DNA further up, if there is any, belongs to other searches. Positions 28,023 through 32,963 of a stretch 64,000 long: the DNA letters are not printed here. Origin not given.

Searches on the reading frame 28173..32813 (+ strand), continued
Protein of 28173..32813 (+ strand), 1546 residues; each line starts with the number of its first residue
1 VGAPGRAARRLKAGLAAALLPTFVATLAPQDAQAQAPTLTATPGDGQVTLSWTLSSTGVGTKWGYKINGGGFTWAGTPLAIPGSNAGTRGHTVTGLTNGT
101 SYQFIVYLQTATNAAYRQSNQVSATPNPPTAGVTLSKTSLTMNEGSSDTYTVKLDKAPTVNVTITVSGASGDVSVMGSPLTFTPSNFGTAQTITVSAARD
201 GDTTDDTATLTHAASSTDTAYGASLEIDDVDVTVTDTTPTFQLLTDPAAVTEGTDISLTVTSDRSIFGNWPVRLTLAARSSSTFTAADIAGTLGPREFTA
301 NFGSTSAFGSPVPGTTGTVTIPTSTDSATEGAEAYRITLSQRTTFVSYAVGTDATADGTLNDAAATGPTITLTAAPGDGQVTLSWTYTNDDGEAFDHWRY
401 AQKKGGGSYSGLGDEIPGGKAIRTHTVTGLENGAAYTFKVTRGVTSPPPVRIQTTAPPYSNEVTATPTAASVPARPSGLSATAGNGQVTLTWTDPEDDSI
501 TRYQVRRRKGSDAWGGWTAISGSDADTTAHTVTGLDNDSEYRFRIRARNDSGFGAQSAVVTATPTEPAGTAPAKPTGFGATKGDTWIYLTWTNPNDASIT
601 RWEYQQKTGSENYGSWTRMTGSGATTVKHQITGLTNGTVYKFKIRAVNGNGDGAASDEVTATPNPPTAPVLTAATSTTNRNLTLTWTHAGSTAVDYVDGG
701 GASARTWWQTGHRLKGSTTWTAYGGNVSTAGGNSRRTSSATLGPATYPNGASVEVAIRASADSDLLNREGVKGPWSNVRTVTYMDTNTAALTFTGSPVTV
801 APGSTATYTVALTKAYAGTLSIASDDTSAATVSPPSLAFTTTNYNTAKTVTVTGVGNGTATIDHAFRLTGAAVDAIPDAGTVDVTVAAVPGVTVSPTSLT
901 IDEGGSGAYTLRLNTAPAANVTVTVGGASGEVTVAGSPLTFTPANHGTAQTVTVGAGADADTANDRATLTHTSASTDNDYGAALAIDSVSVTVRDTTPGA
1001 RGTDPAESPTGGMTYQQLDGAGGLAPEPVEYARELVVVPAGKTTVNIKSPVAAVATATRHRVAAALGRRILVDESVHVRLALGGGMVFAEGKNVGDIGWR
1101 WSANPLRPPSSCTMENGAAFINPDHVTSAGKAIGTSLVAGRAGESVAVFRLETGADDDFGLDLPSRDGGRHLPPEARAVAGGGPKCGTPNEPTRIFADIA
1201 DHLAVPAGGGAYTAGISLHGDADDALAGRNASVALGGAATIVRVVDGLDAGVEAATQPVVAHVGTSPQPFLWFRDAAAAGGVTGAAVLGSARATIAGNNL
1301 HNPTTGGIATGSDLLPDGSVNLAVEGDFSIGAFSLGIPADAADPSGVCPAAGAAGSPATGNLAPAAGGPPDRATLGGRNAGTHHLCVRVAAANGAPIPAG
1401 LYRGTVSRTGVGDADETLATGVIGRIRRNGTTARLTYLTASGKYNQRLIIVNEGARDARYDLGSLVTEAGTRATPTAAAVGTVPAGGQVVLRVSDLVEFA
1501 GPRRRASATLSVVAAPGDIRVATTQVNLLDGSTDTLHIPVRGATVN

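Call 11: find_homologous_proteins(query=window:28173-32813:+)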
Query window:28173-32813:+ (1546 aa): 2241 proteins with E <= 0.001 among 8000 candidates; the best 120 are listed.
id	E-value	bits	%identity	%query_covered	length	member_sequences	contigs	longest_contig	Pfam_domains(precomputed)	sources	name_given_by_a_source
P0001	0.0e+0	3336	100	100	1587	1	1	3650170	PF25059.2,PF22433.4,PF00041.28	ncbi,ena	-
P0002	0.0e+0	2209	64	98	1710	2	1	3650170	PF25059.2,PF00041.28,PF16656.12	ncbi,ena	-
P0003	0.0e+0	1963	85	63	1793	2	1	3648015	PF01108.24,PF25059.2,PF22433.4,PF00041.28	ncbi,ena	-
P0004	0.0e+0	1831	82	69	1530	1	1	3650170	PF25059.2,PF00041.28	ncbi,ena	-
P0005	0.0e+0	1779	54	36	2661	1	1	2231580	PF28033.1,PF21605.4,PF01108.24,PF25059.2,PF23376.2,PF17766.8,PF22352.3,PF17963.8,PF03160.21,PF16323.12,PF22433.4,PF05345.19,PF00041.28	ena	-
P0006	0.0e+0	1758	52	35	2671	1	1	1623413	PF28033.1,PF21605.4,PF01108.24,PF25059.2,PF23376.2,PF17766.8,PF22352.3,PF17963.8,PF03160.21,PF16323.12,PF16893.12,PF05345.19,PF00041.28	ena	-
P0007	0.0e+0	1725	44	19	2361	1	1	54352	PF07495.20,PF01108.24,PF25059.2,PF21200.3,PF16323.12,PF22433.4,PF25814.2,PF16389.12,PF00041.28,PF10179.16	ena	-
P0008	0.0e+0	1676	37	27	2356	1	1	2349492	PF28033.1,PF07495.20,PF21454.3,PF01108.24,PF25059.2,PF23376.2,PF24489.2,PF16389.12,PF16656.12,PF11774.15,PF22352.3,PF16323.12,PF16893.12,PF00041.28,PF10179.16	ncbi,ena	-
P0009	0.0e+0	1659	59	65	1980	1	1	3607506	PF25059.2,PF17766.8,PF16893.12,PF00041.28,PF10179.16,PF16656.12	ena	-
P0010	0.0e+0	1606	61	27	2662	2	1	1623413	PF28033.1,PF21605.4,PF01108.24,PF25059.2,PF23376.2,PF17766.8,PF22352.3,PF17963.8,PF03160.21,PF16323.12,PF05345.19,PF00041.28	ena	-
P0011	0.0e+0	1548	82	44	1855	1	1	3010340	PF25059.2,PF17766.8,PF16389.12,PF00041.28,PF10179.16,PF16656.12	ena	-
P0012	0.0e+0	1545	41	22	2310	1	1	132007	PF07495.20,PF21605.4,PF25059.2,PF22433.4,PF25833.1,PF25814.2,PF16389.12,PF00041.28,PF16656.12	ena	-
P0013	0.0e+0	1513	80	31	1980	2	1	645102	PF01108.24,PF25059.2,PF23376.2,PF22433.4,PF00041.28,PF16656.12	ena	-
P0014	0.0e+0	1500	44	19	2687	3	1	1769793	PF07495.20,PF21605.4,PF01108.24,PF25059.2,PF21200.3,PF16323.12,PF22433.4,PF19119.6,PF16389.12,PF00041.28,PF16656.12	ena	-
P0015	0.0e+0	1491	37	35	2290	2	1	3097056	PF21454.3,PF21605.4,PF25059.2,PF22433.4,PF25814.2,PF19119.6,PF00041.28,PF16656.12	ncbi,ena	-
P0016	0.0e+0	1472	59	29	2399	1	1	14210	PF28033.1,PF21605.4,PF22352.3,PF25059.2,PF17963.8,PF23376.2,PF03160.21,PF16323.12,PF05345.19,PF00041.28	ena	-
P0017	0.0e+0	1471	34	41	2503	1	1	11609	PF28033.1,PF21454.3,PF01108.24,PF25059.2,PF21200.3,PF23376.2,PF25814.2,PF16389.12,PF16656.12,PF16323.12,PF16893.12,PF22433.4,PF00041.28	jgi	-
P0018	0.0e+0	1443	62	57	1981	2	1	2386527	PF25059.2,PF03160.21,PF16893.12,PF22433.4,PF00041.28,PF10179.16,PF16656.12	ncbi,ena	-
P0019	0.0e+0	1433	45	20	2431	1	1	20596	PF07495.20,PF25059.2,PF23376.2,PF16323.12,PF22433.4,PF16389.12,PF00041.28,PF16656.12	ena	-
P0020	0.0e+0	1430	40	59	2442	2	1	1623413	PF28033.1,PF21605.4,PF25059.2,PF23376.2,PF17766.8,PF16893.12,PF00041.28,PF10179.16,PF16656.12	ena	-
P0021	0.0e+0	1388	36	42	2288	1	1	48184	PF25059.2,PF21200.3,PF22433.4,PF19119.6,PF16389.12,PF00041.28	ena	-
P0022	0.0e+0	1328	59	29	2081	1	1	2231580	PF21605.4,PF22352.3,PF00801.27,PF25059.2,PF17963.8,PF03160.21,PF16323.12,PF05345.19,PF00041.28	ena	-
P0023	0.0e+0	1299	39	62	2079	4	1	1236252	PF28033.1,PF21605.4,PF25059.2,PF23376.2,PF16893.12,PF00041.28,PF10179.16,PF16656.12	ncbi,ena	-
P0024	0.0e+0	1277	38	28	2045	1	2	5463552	PF01108.24,PF25059.2,PF23376.2,PF16323.12,PF22433.4,PF16389.12,PF00041.28,PF16656.12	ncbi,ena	-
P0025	0.0e+0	1266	44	21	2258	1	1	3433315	PF16655.13,PF25059.2,PF18667.8,PF22433.4,PF25833.1,PF19119.6,PF16389.12,PF00041.28,PF28056.1,PF16656.12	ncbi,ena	-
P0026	0.0e+0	1264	61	65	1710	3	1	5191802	PF25059.2,PF17766.8,PF16893.12,PF00041.28,PF16656.12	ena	-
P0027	0.0e+0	1255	41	22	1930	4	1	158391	PF07495.20,PF21454.3,PF21605.4,PF25059.2,PF16323.12,PF22433.4,PF25814.2,PF16389.12,PF00041.28,PF16656.12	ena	-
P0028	0.0e+0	1254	85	28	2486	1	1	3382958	PF22352.3,PF00801.27,PF17963.8,PF03160.21,PF17766.8,PF05345.19,PF00041.28,PF18911.7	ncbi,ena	-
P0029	0.0e+0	1244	39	25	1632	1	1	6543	PF25059.2,PF22433.4,PF16389.12,PF00041.28,PF16656.12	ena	-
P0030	0.0e+0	1243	38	20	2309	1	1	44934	PF21454.3,PF25059.2,PF23376.2,PF21395.3,PF21466.4,PF24489.2,PF25814.2,PF19433.6,PF00041.28,PF10179.16,PF16656.12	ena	-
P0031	0.0e+0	1204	33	42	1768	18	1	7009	PF16655.13,PF25059.2,PF22433.4,PF16389.12,PF00041.28,PF16656.12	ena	-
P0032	0.0e+0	1197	51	62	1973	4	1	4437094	PF25059.2,PF23376.2,PF17766.8,PF16893.12,PF22433.4,PF00041.28,PF16656.12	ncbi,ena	-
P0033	0.0e+0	1187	40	23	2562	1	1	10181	PF07495.20,PF21454.3,PF01108.24,PF25059.2,PF25523.2,PF23376.2,PF24489.2,PF25814.2,PF28570.1,PF16389.12,PF16656.12,PF24421.2,PF22433.4,PF23608.2,PF00041.28,PF10179.16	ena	-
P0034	0.0e+0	1165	40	59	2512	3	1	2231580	PF28033.1,PF21605.4,PF01108.24,PF25059.2,PF23376.2,PF17766.8,PF16893.12,PF22433.4,PF00041.28,PF10179.16,PF16656.12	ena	-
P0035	0.0e+0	1154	78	32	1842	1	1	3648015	PF01108.24,PF25059.2,PF23376.2,PF22433.4,PF00041.28,PF16656.12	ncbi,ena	-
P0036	0.0e+0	1139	35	42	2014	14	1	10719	PF01108.24,PF25059.2,PF16323.12,PF22433.4,PF16389.12,PF00041.28,PF16656.12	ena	-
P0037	0.0e+0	1134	40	23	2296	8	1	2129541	PF07495.20,PF24048.2,PF23598.2,PF25059.2,PF25832.1,PF19119.6,PF16656.12,PF14580.13,PF24421.2,PF14292.13,PF12799.14,PF00395.26,PF10179.16,PF23952.2,PF28033.1,PF23376.2,PF28570.1,PF13855.13,PF16389.12,PF00560.40,PF21466.4,PF22433.4,PF25833.1,PF00041.28,PF25834.1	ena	-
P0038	0.0e+0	1116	32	43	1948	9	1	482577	PF07495.20,PF25059.2,PF22433.4,PF16389.12,PF00041.28,PF16656.12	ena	-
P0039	0.0e+0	1103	39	61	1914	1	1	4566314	PF28033.1,PF21605.4,PF25059.2,PF23376.2,PF17766.8,PF16893.12,PF00041.28,PF16656.12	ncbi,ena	-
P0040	0.0e+0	1101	40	34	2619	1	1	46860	PF28033.1,PF21605.4,PF01108.24,PF25059.2,PF23376.2,PF17766.8,PF16893.12,PF22433.4,PF16389.12,PF00041.28,PF16656.12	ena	-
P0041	0.0e+0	1088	35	34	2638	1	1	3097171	PF25059.2,PF03160.21,PF17766.8,PF00041.28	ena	-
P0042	0.0e+0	1075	46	27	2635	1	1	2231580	PF25059.2,PF23376.2,PF17766.8,PF16893.12,PF00041.28,PF10179.16,PF16656.12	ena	-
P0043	0.0e+0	1061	42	36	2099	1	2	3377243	PF21605.4,PF01108.24,PF25059.2,PF17766.8,PF22433.4,PF25814.2,PF00041.28,PF16656.12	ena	-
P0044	0.0e+0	1057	40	19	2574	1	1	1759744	PF21454.3,PF21605.4,PF01108.24,PF17789.8,PF25059.2,PF21200.3,PF02494.23,PF25788.3,PF24489.2,PF19119.6,PF28570.1,PF16389.12,PF16656.12,PF22433.4,PF23608.2,PF16303.11,PF00041.28,PF10179.16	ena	-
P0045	0.0e+0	1047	42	42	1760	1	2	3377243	PF25059.2,PF17766.8,PF22433.4,PF16389.12,PF00041.28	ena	-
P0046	0.0e+0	1042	39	63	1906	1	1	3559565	PF21605.4,PF25059.2,PF23376.2,PF16893.12,PF00041.28,PF16656.12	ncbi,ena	-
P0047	0.0e+0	1035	48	41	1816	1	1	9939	PF25059.2,PF16893.12,PF00041.28,PF10179.16,PF16656.12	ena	-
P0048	0.0e+0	1034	35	36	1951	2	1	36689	PF01108.24,PF25059.2,PF22433.4,PF25814.2,PF16389.12,PF00041.28,PF16656.12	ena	-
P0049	0.0e+0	1033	50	29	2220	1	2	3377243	PF25059.2,PF17766.8,PF22433.4,PF25814.2,PF00041.28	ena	-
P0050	0.0e+0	1031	38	23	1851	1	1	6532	PF21454.3,PF25059.2,PF23376.2,PF16893.12,PF22433.4,PF25814.2,PF16389.12,PF00041.28,PF16656.12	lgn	-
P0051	0.0e+0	1017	45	28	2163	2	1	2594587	PF25059.2,PF23376.2,PF17766.8,PF22433.4,PF00041.28,PF16656.12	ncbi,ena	-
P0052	0.0e+0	1016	33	37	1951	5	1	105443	PF07495.20,PF01108.24,PF25059.2,PF16323.12,PF22433.4,PF16389.12,PF00041.28,PF16656.12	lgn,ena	-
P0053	3.8e-298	1011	51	22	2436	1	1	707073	PF28033.1,PF21605.4,PF01108.24,PF25059.2,PF23376.2,PF17766.8,PF16893.12,PF22433.4,PF00041.28,PF16656.12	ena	-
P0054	4.2e-298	1011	48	19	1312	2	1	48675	PF28033.1,PF07495.20,PF21454.3,PF16655.13,PF01108.24,PF25059.2,PF23376.2,PF24489.2,PF19119.6,PF16389.12,PF16656.12,PF16323.12,PF16893.12,PF22433.4,PF25833.1,PF00041.28,PF10179.16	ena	-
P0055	2.8e-297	1008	43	21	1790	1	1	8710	PF28033.1,PF07495.20,PF25059.2,PF23376.2,PF24421.2,PF16893.12,PF22433.4,PF00041.28,PF10179.16,PF16656.12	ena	-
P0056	7.9e-297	1007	48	41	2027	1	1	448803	PF21605.4,PF25059.2,PF16893.12,PF00041.28,PF10179.16,PF16656.12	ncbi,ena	-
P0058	4.5e-296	1004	46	27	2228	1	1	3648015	PF28033.1,PF21605.4,PF25059.2,PF23376.2,PF16323.12,PF16893.12,PF00041.28,PF10179.16,PF16656.12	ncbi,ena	-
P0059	7.8e-293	993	62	20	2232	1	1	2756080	PF07495.20,PF23598.2,PF25059.2,PF13855.13,PF23211.1,PF16656.12,PF14580.13,PF25019.1,PF00560.40,PF22433.4,PF12799.14,PF00041.28,PF23952.2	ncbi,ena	-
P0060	1.0e-292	993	41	36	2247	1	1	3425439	PF25059.2,PF17766.8,PF00041.28,PF21426.4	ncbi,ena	-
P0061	2.6e-290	985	66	21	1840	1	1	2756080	PF23598.2,PF25059.2,PF23376.2,PF13855.13,PF23211.1,PF16389.12,PF16656.12,PF14580.13,PF25019.1,PF12799.14,PF00041.28,PF10179.16,PF23952.2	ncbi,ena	-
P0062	1.2e-289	983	62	27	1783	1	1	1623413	PF25059.2,PF17766.8,PF00041.28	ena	-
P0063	4.9e-289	981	44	27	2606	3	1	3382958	PF25059.2,PF17766.8,PF16893.12,PF00041.28,PF10179.16,PF16656.12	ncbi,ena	-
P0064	3.2e-288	978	63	15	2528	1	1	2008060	PF25059.2,PF17766.8,PF00041.28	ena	-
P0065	1.8e-286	972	65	33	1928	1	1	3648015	PF07495.20,PF01108.24,PF25059.2,PF22433.4,PF00041.28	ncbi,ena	-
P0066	4.3e-283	961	37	26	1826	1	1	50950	PF25059.2,PF22433.4,PF16389.12,PF00041.28,PF16656.12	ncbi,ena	-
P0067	4.3e-283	961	37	26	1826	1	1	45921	PF25059.2,PF22433.4,PF16389.12,PF00041.28,PF16656.12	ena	-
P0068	4.9e-282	958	50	29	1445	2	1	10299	PF25059.2,PF17766.8,PF22433.4,PF00041.28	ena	-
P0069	3.2e-281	955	41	20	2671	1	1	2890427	PF28033.1,PF21454.3,PF21605.4,PF01108.24,PF25059.2,PF25788.3,PF24489.2,PF09294.17,PF25814.2,PF08329.17,PF16389.12,PF16656.12,PF22433.4,PF17937.7,PF00041.28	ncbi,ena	-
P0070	1.2e-278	946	51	42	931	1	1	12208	PF28033.1,PF21605.4,PF01108.24,PF25059.2,PF23376.2,PF12604.15,PF25833.1,PF00041.28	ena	-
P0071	6.5e-278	944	47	39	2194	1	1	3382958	PF25059.2,PF23376.2,PF17766.8,PF16893.12,PF00041.28,PF16656.12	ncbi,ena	-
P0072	6.9e-276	937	43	21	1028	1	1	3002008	PF28033.1,PF21454.3,PF21605.4,PF25300.1,PF25059.2,PF21200.3,PF25523.2,PF23376.2,PF25788.3,PF17961.8,PF16389.12,PF16656.12,PF16323.12,PF24421.2,PF22433.4,PF14292.13,PF25833.1,PF00041.28,PF10179.16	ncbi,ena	-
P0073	9.2e-276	937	45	27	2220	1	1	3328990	PF21605.4,PF01108.24,PF25059.2,PF25814.2,PF00041.28,PF16656.12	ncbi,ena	-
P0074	4.8e-275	934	39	17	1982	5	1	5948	PF28033.1,PF07495.20,PF21454.3,PF21605.4,PF01108.24,PF25059.2,PF25523.2,PF23376.2,PF24489.2,PF25814.2,PF28570.1,PF02012.27,PF16656.12,PF26586.1,PF24421.2,PF21466.4,PF16893.12,PF22433.4,PF23608.2,PF16303.11,PF00041.28,PF10179.16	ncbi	ncbi:MAG: hypothetical protein ERJ67_11555, partial [Aphanocapsa feldmannii 277cV]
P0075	1.1e-271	923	42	21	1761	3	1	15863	PF25059.2,PF22433.4,PF25814.2,PF19119.6,PF16389.12,PF00041.28,PF16656.12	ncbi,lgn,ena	-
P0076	1.2e-269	917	52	24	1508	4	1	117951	PF25059.2,PF17766.8,PF22433.4,PF00041.28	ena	-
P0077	2.6e-269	915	37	21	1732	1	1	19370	PF28033.1,PF21454.3,PF21605.4,PF25059.2,PF23376.2,PF24489.2,PF25814.2,PF16389.12,PF00041.28,PF10179.16,PF16656.12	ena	-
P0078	1.0e-268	913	48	41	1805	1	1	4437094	PF25059.2,PF17766.8,PF16893.12,PF00041.28,PF16656.12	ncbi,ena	-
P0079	1.3e-268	913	39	63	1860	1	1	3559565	PF25059.2,PF23376.2,PF17766.8,PF16893.12,PF00041.28,PF16656.12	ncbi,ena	-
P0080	1.1e-266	907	40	24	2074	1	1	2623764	PF07495.20,PF00801.27,PF25059.2,PF25814.2,PF16389.12,PF18911.7,PF16656.12,PF22352.3,PF03160.21,PF24421.2,PF05345.19,PF00041.28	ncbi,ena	-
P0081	6.8e-265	901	39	63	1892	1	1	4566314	PF21605.4,PF25059.2,PF23376.2,PF17766.8,PF16893.12,PF00041.28,PF16656.12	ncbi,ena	-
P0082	6.5e-264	898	45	42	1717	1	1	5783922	PF21605.4,PF25059.2,PF23376.2,PF03160.21,PF16893.12,PF00041.28,PF16656.12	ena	-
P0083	2.0e-263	896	46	41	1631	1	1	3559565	PF21605.4,PF25059.2,PF23376.2,PF16893.12,PF00041.28,PF10179.16,PF16656.12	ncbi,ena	-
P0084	8.2e-263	894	48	38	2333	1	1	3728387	PF07495.20,PF25059.2,PF23376.2,PF16389.12,PF18911.7,PF16656.12,PF22352.3,PF17963.8,PF03160.21,PF16893.12,PF05345.19,PF00041.28,PF10179.16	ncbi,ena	-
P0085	1.2e-262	893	42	35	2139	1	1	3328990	PF21605.4,PF01108.24,PF25059.2,PF25814.2,PF00041.28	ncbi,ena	-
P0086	1.5e-262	893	40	59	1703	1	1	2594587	PF21605.4,PF01108.24,PF25059.2,PF17766.8,PF16893.12,PF00041.28,PF10179.16,PF16656.12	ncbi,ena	-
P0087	6.2e-261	888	46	21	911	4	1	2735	PF21605.4,PF01108.24,PF25059.2,PF23376.2,PF22433.4,PF19119.6,PF06155.18,PF00041.28,PF16656.12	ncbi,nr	ncbi:MAG: fibronectin type III domain-containing protein, partial [Synechococcus sp. SB0675_bin_7]|n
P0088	1.4e-259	883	44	46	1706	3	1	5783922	PF21605.4,PF01108.24,PF25059.2,PF23376.2,PF16893.12,PF00041.28,PF16656.12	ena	-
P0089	9.0e-259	880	42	23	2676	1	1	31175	PF28033.1,PF07495.20,PF21454.3,PF01108.24,PF25059.2,PF23376.2,PF25788.3,PF24489.2,PF09294.17,PF25814.2,PF16389.12,PF02010.22,PF18911.7,PF16656.12,PF21027.4,PF22352.3,PF17963.8,PF22433.4,PF25833.1,PF23608.2,PF00041.28,PF10179.16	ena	-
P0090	4.2e-258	878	42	27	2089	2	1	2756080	PF23598.2,PF25059.2,PF23376.2,PF17766.8,PF13855.13,PF23211.1,PF16656.12,PF14580.13,PF25019.1,PF12799.14,PF00041.28,PF10179.16,PF23952.2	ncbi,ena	-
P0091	4.5e-258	878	43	30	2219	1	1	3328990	PF21605.4,PF01108.24,PF25059.2,PF00041.28,PF16656.12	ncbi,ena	-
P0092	6.2e-258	878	47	41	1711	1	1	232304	PF21605.4,PF01108.24,PF25059.2,PF03160.21,PF16389.12,PF00041.28,PF16656.12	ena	-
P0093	6.2e-258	878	42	21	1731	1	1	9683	PF21454.3,PF21605.4,PF25059.2,PF23376.2,PF16893.12,PF22433.4,PF24489.2,PF25814.2,PF16389.12,PF00041.28,PF16656.12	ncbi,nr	ncbi:MAG: hypothetical protein F4Y03_11470, partial [Alphaproteobacteria bacterium]|nr:hypothetical 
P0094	8.4e-258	877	56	21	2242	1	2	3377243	PF25059.2,PF17766.8,PF22433.4,PF00041.28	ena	-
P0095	1.5e-257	876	51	16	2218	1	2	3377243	PF21605.4,PF01108.24,PF25059.2,PF17766.8,PF22433.4,PF00041.28,PF16656.12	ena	-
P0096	4.5e-256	872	48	29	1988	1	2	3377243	PF25059.2,PF17766.8,PF22433.4,PF00041.28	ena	-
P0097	8.1e-256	871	39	62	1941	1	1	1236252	PF25059.2,PF23376.2,PF16893.12,PF00041.28,PF16656.12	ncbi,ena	-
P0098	2.6e-255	869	59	34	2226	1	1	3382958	PF01108.24,PF25059.2,PF17766.8,PF00041.28,PF16656.12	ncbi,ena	-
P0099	4.5e-252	858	37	26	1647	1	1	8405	PF28033.1,PF07495.20,PF21605.4,PF01108.24,PF25059.2,PF23376.2,PF24489.2,PF25814.2,PF16389.12,PF16656.12,PF16323.12,PF22433.4,PF00041.28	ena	-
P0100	1.6e-251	856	53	16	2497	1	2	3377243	PF01108.24,PF25059.2,PF22433.4,PF25833.1,PF00041.28,PF16656.12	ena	-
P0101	3.4e-251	855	39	20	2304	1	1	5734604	PF25059.2,PF24421.2,PF22433.4,PF24489.2,PF13860.13,PF16389.12,PF16303.11,PF00041.28,PF10179.16,PF16656.12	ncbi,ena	-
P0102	6.0e-251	855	47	38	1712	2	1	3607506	PF21605.4,PF25059.2,PF23376.2,PF17766.8,PF16893.12,PF22433.4,PF00041.28,PF10179.16,PF16656.12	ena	-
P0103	2.3e-250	853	33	43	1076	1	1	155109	PF28033.1,PF07495.20,PF21454.3,PF21605.4,PF01108.24,PF25059.2,PF23376.2,PF25814.2,PF16656.12,PF16893.12,PF22433.4,PF25833.1,PF00041.28,PF10179.16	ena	-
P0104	2.4e-250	853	33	45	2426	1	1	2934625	PF21454.3,PF01108.24,PF25059.2,PF21200.3,PF23376.2,PF25832.1,PF16656.12,PF24421.2,PF21466.4,PF22433.4,PF23608.2,PF00041.28,PF10179.16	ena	-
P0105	1.3e-249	850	40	40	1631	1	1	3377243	PF01108.24,PF25059.2,PF17766.8,PF22433.4,PF00041.28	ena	-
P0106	2.9e-248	846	43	34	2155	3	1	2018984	PF25059.2,PF17766.8,PF00041.28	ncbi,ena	-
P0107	4.7e-247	842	45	27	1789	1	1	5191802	PF25059.2,PF23376.2,PF17766.8,PF16893.12,PF25814.2,PF00041.28,PF16656.12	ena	-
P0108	8.3e-247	841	47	38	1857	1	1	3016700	PF25059.2,PF17766.8,PF16893.12,PF00041.28,PF16656.12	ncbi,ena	-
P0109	3.9e-245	835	43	21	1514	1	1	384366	PF28033.1,PF21454.3,PF21605.4,PF25059.2,PF18202.8,PF23376.2,PF25788.3,PF25814.2,PF19119.6,PF19433.6,PF28056.1,PF16656.12,PF24421.2,PF21466.4,PF22433.4,PF23608.2,PF00395.26,PF00041.28,PF25834.1,PF10179.16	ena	-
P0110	1.1e-244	834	42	20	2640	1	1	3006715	PF25059.2,PF23376.2,PF22433.4,PF25814.2,PF00041.28,PF16656.12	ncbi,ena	-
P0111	4.7e-244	832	37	35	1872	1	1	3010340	PF21454.3,PF21605.4,PF16655.13,PF25059.2,PF23376.2,PF24489.2,PF25814.2,PF16656.12,PF03160.21,PF22433.4,PF00041.28,PF10179.16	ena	-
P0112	1.3e-243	830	37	22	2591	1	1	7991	PF28033.1,PF21605.4,PF25300.1,PF01108.24,PF25059.2,PF23376.2,PF25814.2,PF16389.12,PF16656.12,PF24170.3,PF22433.4,PF14292.13,PF19743.6,PF00041.28,PF10179.16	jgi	jgi:titin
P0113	5.9e-242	825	42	34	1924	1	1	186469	PF17766.8,PF00041.28,PF21426.4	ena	-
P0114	1.4e-240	820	50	23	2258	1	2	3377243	PF25059.2,PF23376.2,PF17766.8,PF16389.12,PF00041.28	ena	-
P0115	2.3e-240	819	38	21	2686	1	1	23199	PF01108.24,PF25059.2,PF23376.2,PF25788.3,PF24489.2,PF28570.1,PF16389.12,PF16656.12,PF26586.1,PF24421.2,PF22433.4,PF25833.1,PF00041.28,PF10179.16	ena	-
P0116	7.6e-238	811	38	21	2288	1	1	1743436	PF28033.1,PF07495.20,PF21454.3,PF01108.24,PF25059.2,PF23376.2,PF25788.3,PF28570.1,PF16389.12,PF16656.12,PF24421.2,PF22433.4,PF25833.1,PF23608.2,PF16794.12,PF00041.28,PF10179.16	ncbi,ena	-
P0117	1.3e-237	810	42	20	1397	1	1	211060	PF21454.3,PF21605.4,PF25059.2,PF23376.2,PF24489.2,PF25814.2,PF16656.12,PF16323.12,PF24421.2,PF00041.28,PF05775.20,PF10179.16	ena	-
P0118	2.0e-236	806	32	41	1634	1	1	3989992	PF25059.2,PF23376.2,PF16893.12,PF22433.4,PF24489.2,PF25814.2,PF16389.12,PF00041.28,PF10179.16,PF16656.12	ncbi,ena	-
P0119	2.1e-236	806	42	20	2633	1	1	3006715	PF25059.2,PF23008.4,PF23376.2,PF22433.4,PF00041.28,PF16656.12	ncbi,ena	-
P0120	5.4e-235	802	36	21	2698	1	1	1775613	PF21454.3,PF01108.24,PF25059.2,PF23376.2,PF25788.3,PF28570.1,PF16389.12,PF16656.12,PF16323.12,PF24421.2,PF21466.4,PF22433.4,PF25833.1,PF23608.2,PF16794.12,PF00041.28,PF10179.16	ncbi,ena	-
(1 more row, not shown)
